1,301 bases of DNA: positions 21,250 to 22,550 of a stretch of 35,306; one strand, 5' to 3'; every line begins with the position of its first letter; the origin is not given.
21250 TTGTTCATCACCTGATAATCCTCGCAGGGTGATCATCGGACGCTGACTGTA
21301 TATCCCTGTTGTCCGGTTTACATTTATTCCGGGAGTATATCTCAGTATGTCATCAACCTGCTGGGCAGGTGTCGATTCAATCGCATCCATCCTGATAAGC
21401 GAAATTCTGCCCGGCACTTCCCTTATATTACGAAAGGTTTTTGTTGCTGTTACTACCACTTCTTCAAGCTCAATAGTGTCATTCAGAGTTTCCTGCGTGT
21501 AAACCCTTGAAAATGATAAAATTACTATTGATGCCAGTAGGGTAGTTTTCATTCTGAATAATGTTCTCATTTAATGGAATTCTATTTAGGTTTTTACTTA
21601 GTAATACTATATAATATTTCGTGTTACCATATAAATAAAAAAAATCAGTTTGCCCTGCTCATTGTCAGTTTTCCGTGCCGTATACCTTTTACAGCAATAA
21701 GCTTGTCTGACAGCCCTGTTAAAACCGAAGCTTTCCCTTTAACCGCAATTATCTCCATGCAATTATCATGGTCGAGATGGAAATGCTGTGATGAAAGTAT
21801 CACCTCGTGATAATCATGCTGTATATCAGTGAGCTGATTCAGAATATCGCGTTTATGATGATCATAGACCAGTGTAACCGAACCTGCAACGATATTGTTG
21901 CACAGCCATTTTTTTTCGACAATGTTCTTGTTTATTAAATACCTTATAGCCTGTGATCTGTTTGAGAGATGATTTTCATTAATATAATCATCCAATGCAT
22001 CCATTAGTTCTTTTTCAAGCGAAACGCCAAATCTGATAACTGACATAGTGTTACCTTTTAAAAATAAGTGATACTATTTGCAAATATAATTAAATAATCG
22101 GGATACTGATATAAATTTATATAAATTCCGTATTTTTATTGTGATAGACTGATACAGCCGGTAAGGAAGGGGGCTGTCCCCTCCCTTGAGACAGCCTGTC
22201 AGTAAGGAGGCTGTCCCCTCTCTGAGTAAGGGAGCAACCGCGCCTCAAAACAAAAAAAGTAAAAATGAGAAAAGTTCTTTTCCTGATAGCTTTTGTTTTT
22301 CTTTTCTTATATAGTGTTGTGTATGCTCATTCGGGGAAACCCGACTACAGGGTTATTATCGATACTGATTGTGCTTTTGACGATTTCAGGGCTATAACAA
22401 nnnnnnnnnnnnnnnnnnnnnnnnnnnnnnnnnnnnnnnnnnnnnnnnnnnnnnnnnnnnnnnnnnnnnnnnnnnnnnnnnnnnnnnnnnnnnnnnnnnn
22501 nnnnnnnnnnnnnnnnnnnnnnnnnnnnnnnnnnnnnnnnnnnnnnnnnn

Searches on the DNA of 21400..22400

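Call 62: search_rna_families(source=window, start=21400, end=22400, threshold=evalue, max_evalue=1)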
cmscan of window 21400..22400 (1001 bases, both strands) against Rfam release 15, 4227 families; matches with E-value up to 1: 1.
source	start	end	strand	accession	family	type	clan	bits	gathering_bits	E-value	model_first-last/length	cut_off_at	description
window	21781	21854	+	RF00320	snoZ185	Gene; snRNA; snoRNA; CD-box;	-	19.4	50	0.3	1-86/86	no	Small nucleolar RNA Z185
